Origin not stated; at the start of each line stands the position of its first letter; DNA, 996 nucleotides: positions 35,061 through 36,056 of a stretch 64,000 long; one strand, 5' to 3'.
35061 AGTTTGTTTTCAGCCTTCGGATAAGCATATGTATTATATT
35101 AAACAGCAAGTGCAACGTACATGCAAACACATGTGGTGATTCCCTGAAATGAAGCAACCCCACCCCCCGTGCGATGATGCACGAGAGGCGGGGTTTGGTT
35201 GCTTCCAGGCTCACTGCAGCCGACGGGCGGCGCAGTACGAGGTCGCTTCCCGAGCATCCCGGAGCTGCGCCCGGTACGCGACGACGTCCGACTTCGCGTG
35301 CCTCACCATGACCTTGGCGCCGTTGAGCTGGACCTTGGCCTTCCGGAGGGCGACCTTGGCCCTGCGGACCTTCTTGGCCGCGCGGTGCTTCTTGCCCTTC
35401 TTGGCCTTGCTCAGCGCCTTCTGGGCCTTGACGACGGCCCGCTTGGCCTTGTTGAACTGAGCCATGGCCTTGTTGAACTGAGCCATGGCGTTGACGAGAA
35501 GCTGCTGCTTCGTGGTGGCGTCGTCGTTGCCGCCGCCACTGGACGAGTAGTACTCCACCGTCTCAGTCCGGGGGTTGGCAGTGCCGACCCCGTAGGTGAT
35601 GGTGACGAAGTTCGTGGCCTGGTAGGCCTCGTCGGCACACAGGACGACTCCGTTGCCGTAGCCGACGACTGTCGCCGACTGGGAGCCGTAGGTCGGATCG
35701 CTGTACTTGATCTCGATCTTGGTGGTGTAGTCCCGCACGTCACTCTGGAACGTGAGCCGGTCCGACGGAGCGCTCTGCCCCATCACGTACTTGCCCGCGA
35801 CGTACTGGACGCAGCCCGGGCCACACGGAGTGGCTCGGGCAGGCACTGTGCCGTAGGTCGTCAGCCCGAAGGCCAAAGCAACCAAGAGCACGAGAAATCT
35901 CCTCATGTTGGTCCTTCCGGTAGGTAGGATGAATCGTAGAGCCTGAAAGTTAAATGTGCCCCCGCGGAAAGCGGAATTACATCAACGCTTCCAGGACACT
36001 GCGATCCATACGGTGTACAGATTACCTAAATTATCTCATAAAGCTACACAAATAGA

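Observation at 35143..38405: Two independent foreign cassettes bracket one native gene (ychF), with the same strand, size class and product type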

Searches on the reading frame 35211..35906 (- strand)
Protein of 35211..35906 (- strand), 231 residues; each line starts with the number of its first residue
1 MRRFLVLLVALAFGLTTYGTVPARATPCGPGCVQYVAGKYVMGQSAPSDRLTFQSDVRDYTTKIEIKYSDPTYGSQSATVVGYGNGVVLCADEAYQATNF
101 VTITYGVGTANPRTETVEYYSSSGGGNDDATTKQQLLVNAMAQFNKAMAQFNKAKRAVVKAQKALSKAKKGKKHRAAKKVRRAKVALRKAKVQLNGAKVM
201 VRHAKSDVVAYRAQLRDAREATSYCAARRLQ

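Call 5: search_protein_families(library=pfam, proteins=[window:35211-35906:-], max_evalue=0.1)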
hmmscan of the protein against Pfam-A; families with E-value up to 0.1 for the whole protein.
window:35211-35906:- (231 aa): 1 family
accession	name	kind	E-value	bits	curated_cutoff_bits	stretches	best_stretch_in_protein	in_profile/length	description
PF10549.14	ORF11CD3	-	0.088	13.5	25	0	141-183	3-45/54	ORF11CD3 domain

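Call 6: search_protein_families(library=ncbifam, proteins=[window:35211-35906:-], max_evalue=0.1)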
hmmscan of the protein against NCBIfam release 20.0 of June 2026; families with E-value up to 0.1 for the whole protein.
window:35211-35906:- (231 aa): 3 families
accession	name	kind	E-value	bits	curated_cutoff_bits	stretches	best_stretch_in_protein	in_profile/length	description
TIGR04320.1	Surf_Exclu_PgrA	domain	0.00012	21.5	70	1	104-221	217-344/360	SEC10/PgrA surface exclusion domain-containing protein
NF001846.0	PRK00571.1-3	equivalog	0.0057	16.8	132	1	149-195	89-132/137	F0F1 ATP synthase subunit epsilon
TIGR04227.1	zmp_18_rpt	repeat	0.026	14.2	50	1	15-23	7-15/18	zinc metalloproteinase 18-residue repeat-containing protein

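Call 7: find_homologous_proteins(query=window:35211-35906:-, max_evalue=0.001)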
Query window:35211-35906:- (231 aa): 1 proteins with E <= 0.001 among 1758 candidates.
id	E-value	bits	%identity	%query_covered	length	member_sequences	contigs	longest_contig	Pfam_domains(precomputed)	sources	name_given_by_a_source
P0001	1.3e-52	196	52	85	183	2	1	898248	-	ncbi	ncbi:MAG TPA: hypothetical protein VGE34_02100 [Candidatus Saccharimonadales bacterium]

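Call 9: find_encoding_contigs(protein=P0001, flank=10000)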
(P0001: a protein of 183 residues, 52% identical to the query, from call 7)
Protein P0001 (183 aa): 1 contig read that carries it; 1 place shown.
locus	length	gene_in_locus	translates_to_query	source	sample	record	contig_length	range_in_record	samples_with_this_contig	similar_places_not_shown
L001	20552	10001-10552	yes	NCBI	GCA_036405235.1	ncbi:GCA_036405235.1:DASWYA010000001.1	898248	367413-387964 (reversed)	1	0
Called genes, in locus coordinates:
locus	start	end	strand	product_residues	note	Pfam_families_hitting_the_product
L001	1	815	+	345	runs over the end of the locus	PF02912:Phe_tRNA-synt_N (weak), PF01409:tRNA-synt_2d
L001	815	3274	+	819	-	PF01588:tRNA_bind, PF03483:B3_4, PF03484:B5, PF17759:tRNA_synthFbeta, PF03147:FDX-ACB (weak)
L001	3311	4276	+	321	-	PF00116:COX2 (faint), PF06481:COX_ARM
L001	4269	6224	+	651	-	PF00115:COX1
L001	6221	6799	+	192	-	PF00510:COX3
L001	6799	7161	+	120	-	PF03626:COX4_pro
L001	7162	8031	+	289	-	PF01040:UbiA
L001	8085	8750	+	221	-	PF00254:FKBP_C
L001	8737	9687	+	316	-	PF01266:DAO (faint), PF07992:Pyr_redox_2, PF13738:Pyr_redox_3, PF00070:Pyr_redox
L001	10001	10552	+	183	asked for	-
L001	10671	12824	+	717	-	-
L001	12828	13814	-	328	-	PF13091:PLDc_2, PF00614:PLDc (faint), PF13091:PLDc_2 (weak), PF09565:RE_NgoFVII (faint)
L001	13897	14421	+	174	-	PF00719:Pyrophosphatase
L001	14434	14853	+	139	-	PF00293:NUDIX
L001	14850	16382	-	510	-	PF13328:HD_4, PF01966:HD, PF04607:RelA_SpoT, PF02824:TGS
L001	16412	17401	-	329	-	PF01979:Amidohydro_1, PF07969:Amidohydro_3 (weak)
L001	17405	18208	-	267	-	PF19420:DDAH_eukar, PF02274:ADI (weak)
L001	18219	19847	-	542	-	PF00764:Arginosuc_synth, PF20979:Arginosuc_syn_C, PF02142:MGS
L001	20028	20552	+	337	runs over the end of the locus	PF00044:Gp_dh_N, PF02800:Gp_dh_C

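Call 36: find_homologous_proteins(query=A2, max_evalue=0.01)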
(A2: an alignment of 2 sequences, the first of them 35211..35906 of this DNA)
Query A2 (2 sequences) (231 aa, profile of the alignment): 1 proteins with E <= 0.01 among 8000 candidates.
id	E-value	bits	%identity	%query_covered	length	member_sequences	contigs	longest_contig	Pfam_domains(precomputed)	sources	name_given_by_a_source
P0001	4.4e-102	359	52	85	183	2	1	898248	-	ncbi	ncbi:MAG TPA: hypothetical protein VGE34_02100 [Candidatus Saccharimonadales bacterium]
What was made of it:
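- A has a single relative, in a Saccharimonadales MAG (calls 7, 36).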

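Call 38: find_related_loci(query=A2, collection=metagenome_contigs, flank=6000)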
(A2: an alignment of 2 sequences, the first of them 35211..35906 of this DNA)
Query A2 (231 aa) in metagenome_contigs; peptide patterns used: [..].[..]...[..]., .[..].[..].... (x = any residue, [..] = any of these).
94 stretches matched a pattern, but none encodes a relative of the query by tblastn (E <= 1e-3).

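Call 41: find_related_loci(query=A2, collection=viral_contigs, flank=6000)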
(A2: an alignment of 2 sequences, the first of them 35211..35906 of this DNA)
Query A2 (231 aa) in viral_contigs; peptide patterns used: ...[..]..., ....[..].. (x = any residue, [..] = any of these).
53 stretches matched a pattern, but none encodes a relative of the query by tblastn (E <= 1e-3).

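Call 70: predict_structure(alignment_id=A7)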
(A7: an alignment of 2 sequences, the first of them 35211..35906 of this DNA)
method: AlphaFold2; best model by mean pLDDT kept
length: 231 residues; sequences in the alignment: 2
mean_pLDDT: 56.9   pTM: 0.45
mean pLDDT of the five models: 56.9, 54.9, 54.5, 52.5, 50.9
residues with pLDDT >= 90: 27; 70-90: 43; 50-70: 43; < 50: 118
segments of 3 or more residues with pLDDT < 50: 1-63, 68-99, 118-128, 223-231
pLDDT, mean of each block of 10 residues (from residue 1): 42 35 32 32 35 41 48 43 40 44 53 50 44 73 87 93 89 72 91 87 73 63 44 28
secondary structure, 60 per line:
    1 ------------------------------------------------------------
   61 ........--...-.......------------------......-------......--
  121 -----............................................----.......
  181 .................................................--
elements in order: E61-68 E75-81 E100-105 E113-118 H126-169 H174-229

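Call 79: search_protein_families(library=phrogs, proteins=[window:35211-35906:-], max_evalue=0.01)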
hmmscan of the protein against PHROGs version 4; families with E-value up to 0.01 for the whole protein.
window:35211-35906:- (231 aa): 2 families
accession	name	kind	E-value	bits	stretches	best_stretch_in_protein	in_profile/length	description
phrog_4197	-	tail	0.0031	16.2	1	126-218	321-421/1783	tail length tape measure protein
phrog_25524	-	unknown function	0.0032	18.5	1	92-192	31-131/199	-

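Call 92: search_dna_similar(query=window:35211-35906:-, collection=plasmids, mode=protein, max_evalue=0.001, max_rows=8)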
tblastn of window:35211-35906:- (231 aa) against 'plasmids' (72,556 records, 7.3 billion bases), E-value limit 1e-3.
No match.

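Call 96: fold_search(model_id=the predicted structure, library=pdb)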
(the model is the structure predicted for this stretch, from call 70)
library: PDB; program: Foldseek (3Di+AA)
matches with E <= 10: 904; with E <= 0.001: 0
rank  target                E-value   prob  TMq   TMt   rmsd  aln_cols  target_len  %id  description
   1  2ysu_B                1.0e-02  1.00  0.41  0.74   2.1       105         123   14  Structure of the complex between BtuB and Colicin E2 receptor binding domain (released 2007-06-19)
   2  5ew5_A                1.2e-02  1.00  0.28  0.15   5.0       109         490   15  Crystal Structure of Colicin E9 In Complex with Its Immunity Protein Im9 (released 2016-07-20)
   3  1jch_A                1.7e-02  1.00  0.42  0.21   1.8       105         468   14  Crystal Structure of Colicin E3 in Complex with its Immunity Protein (released 2001-11-30)
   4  1ujw_B                2.2e-02  1.00  0.40  0.75   2.3       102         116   15  Structure of the complex between BtuB and Colicin E3 Receptor binding domain (released 2003-11-25)
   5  7nsu_D                2.4e-02  0.99  0.28  0.17   4.9       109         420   15  ColicinE9 intact translocation complex (released 2021-08-11)
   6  6ixe                  3.0e-02  1.00  0.37  0.40   2.2        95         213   13  Crystal structure of SeMet apo SH3BP5 (I41) (released 2019-03-20)
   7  9a2v_MODEL_1_A        3.0e-02  0.54  0.21  0.14  32.8       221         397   17  Model of E. coli AcrA by in-cell photo-crosslinking MS and deep learning (released 2023-02-24)
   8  6ixv_D                3.6e-02  0.89  0.17  0.18  14.9       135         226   13  Crystal structure of SH3BP5-Rab11a (released 2019-03-20)
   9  2b5u_A                3.8e-02  1.00  0.41  0.20   1.8       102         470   15  Crystal Structure Of Colicin E3 V206C Mutant In Complex With Its Immunity Protein (released 2006-11-07)
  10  6ixg_B                3.8e-02  1.00  0.38  0.40   2.8       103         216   12  Crystal structure of native apo SH3BP5 (P41) (released 2019-03-20)
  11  5da9_A                4.2e-02  0.97  0.35  0.19  15.5       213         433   11  ATP-gamma-S bound Rad50 from Chaetomium thermophilum in complex with the Rad50-binding domain of Mre11 (released 2016-03-02)
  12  9ekv_A                4.8e-02  0.18  0.17  0.09  20.1       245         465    8  ML-SA5 bound TRPML1 in an open state (released 2025-06-18)
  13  7sq6_A                4.8e-02  0.16  0.17  0.09  19.7       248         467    7  Cryo-EM structure of mouse agonist ML-SA1-bound TRPML1 channel at 2.32 Angstrom resolution (released 2022-02-02)
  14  6ixv_A                5.1e-02  1.00  0.39  0.40   2.2       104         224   12  Crystal structure of SH3BP5-Rab11a (released 2019-03-20)
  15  9eks_A                5.4e-02  0.14  0.16  0.09  20.9       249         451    8  ML2-SA1 bound TRPML1-V432A/A433G in a partially open state (released 2025-06-18)
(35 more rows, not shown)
